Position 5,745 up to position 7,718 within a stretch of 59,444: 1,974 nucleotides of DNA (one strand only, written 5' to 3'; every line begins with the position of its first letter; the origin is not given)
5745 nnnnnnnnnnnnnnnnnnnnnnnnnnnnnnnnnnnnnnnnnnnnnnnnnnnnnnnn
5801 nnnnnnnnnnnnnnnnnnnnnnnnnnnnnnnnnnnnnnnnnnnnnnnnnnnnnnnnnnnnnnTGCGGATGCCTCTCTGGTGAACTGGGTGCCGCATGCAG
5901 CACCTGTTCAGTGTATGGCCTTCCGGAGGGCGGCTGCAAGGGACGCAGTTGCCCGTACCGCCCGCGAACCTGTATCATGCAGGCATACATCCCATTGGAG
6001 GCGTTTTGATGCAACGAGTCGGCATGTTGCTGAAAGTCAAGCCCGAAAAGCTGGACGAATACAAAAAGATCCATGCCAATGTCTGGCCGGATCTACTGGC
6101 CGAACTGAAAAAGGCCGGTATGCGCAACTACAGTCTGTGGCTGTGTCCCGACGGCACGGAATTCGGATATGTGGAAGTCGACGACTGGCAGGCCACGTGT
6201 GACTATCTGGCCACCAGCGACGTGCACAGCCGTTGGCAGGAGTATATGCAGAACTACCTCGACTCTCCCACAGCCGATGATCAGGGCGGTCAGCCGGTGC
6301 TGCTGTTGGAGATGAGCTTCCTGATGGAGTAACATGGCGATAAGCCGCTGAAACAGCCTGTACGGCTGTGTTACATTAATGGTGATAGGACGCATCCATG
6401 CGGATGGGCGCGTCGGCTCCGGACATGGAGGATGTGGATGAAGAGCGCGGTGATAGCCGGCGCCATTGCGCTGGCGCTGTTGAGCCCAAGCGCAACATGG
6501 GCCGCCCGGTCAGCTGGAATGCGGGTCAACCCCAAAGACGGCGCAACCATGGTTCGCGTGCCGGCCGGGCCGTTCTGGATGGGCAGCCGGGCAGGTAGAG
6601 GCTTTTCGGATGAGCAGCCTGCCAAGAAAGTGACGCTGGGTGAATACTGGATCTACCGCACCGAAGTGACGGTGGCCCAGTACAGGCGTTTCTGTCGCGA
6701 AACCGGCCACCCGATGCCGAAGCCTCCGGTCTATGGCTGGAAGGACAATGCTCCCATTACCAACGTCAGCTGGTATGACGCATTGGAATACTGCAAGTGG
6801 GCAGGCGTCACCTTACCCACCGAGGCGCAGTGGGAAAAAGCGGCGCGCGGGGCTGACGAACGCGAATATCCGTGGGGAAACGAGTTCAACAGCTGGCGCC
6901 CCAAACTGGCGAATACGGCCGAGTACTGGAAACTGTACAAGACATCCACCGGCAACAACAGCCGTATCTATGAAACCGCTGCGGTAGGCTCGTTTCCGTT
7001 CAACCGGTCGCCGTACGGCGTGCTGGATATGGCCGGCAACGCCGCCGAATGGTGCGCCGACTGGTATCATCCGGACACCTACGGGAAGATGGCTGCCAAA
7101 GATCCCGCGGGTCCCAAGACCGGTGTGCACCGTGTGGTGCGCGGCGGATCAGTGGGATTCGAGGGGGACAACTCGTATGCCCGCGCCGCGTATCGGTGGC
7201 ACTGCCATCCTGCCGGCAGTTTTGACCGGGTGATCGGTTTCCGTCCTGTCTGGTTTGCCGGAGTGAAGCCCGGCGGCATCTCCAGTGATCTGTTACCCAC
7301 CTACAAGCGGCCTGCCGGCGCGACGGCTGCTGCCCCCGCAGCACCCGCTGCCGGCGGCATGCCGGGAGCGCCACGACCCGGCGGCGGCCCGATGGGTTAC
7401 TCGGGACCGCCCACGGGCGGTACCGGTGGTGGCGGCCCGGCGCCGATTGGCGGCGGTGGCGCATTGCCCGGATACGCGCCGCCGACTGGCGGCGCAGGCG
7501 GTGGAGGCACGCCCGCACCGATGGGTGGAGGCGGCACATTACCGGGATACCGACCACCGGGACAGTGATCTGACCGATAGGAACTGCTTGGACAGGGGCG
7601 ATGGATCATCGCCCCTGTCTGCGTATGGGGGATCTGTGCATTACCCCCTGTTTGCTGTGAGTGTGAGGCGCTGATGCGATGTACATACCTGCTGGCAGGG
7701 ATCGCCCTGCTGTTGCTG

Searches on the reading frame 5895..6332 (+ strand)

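Call 13: search_protein_families(library=pfam, proteins=[window:5895-6332:+], max_evalue=0.00001)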
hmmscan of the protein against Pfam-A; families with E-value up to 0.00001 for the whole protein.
window:5895-6332:+ (145 aa): 1 family
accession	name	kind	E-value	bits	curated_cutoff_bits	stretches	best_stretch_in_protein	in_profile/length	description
PF05336.19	rhaM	-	4.8e-23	81.8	23.4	1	41-131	1-91/105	L-rhamnose mutarotase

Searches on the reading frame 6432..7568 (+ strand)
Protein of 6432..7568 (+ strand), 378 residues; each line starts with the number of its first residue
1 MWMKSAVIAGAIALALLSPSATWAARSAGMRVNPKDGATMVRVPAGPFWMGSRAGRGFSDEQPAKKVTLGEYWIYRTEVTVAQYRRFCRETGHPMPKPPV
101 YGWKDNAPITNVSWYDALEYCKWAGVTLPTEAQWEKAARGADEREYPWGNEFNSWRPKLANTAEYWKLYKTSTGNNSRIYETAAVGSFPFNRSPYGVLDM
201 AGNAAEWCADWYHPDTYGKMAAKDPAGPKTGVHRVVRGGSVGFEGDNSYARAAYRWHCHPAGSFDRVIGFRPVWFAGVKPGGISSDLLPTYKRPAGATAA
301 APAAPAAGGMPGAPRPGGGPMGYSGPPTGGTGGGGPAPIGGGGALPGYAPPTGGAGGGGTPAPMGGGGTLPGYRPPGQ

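Call 13: search_protein_families(library=pfam, proteins=[window:6432-7568:+], max_evalue=0.00001)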
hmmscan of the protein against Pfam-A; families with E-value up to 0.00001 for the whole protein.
window:6432-7568:+ (378 aa): 1 family
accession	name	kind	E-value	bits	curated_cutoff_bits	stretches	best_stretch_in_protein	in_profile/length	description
PF03781.23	FGE-sulfatase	-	5.8e-55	187.2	23.3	1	38-273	3-254/255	Sulfatase-modifying factor enzyme 1-like domain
